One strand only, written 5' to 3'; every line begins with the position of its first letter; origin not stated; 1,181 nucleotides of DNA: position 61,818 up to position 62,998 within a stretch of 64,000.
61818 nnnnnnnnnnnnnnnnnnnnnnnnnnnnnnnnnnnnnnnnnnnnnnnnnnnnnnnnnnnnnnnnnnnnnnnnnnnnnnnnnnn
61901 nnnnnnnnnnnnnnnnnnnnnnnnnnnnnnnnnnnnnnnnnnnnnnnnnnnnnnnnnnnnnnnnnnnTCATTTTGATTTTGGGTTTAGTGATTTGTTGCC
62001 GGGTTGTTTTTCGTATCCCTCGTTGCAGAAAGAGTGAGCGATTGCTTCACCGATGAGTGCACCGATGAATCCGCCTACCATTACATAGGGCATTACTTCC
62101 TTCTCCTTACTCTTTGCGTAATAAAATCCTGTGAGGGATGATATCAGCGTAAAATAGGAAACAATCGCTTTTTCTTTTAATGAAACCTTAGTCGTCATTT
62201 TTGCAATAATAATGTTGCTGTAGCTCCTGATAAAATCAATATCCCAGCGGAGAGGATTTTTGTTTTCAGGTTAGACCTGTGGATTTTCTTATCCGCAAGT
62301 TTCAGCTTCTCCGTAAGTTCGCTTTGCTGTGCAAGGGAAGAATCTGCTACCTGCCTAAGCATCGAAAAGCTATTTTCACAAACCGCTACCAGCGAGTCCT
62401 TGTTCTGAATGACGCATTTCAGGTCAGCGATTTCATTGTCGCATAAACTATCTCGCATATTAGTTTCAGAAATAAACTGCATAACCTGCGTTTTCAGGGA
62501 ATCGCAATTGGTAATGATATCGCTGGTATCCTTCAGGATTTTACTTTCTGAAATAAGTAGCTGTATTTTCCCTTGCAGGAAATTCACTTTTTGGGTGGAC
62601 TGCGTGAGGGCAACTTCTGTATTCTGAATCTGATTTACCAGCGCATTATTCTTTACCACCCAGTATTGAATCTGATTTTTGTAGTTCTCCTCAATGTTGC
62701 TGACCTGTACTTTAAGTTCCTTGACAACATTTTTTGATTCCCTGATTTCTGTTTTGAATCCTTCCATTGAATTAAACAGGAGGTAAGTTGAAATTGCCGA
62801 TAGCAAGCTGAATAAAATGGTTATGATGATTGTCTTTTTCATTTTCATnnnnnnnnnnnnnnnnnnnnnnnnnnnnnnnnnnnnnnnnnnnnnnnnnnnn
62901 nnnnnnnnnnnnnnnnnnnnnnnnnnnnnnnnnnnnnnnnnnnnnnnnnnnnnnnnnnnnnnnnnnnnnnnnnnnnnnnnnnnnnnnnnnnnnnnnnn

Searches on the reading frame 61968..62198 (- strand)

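Call 3: search_protein_families(library=pfam, proteins=[window:61968-62198:-], max_evalue=0.1)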
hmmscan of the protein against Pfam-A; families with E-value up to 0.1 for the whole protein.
window:61968-62198:- (76 aa): 2 families
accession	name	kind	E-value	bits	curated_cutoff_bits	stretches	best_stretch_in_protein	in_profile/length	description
PF01925.25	TauE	-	0.059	13.5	32.6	1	11-56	171-216/237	Sulfite exporter TauE/SafE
PF13488.11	Gly-zipper_Omp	-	0.074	13.4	25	0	40-56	25-41/46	Glycine zipper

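Call 4: search_protein_families(library=phrogs, proteins=[window:61968-62198:-], max_evalue=0.01)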
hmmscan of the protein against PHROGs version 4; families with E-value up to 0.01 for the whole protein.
window:61968-62198:- (76 aa): 0 families

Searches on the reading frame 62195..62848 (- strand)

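Call 3: search_protein_families(library=pfam, proteins=[window:62195-62848:-], max_evalue=0.1)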
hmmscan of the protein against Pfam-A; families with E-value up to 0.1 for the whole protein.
window:62195-62848:- (217 aa): 1 family
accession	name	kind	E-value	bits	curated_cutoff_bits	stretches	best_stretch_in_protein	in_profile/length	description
PF15619.11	Lebercilin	-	0.01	15.8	34.3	0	147-200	90-144/193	Ciliary protein causing Leber congenital amaurosis disease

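Call 4: search_protein_families(library=phrogs, proteins=[window:62195-62848:-], max_evalue=0.01)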
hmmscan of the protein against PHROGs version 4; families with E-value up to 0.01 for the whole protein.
window:62195-62848:- (217 aa): 0 families

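Call 60: search_protein_families(library=ncbifam, proteins=[window:62195-62848:-], max_evalue=0.01)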
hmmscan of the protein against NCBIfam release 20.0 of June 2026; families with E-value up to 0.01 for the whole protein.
window:62195-62848:- (217 aa): 0 families
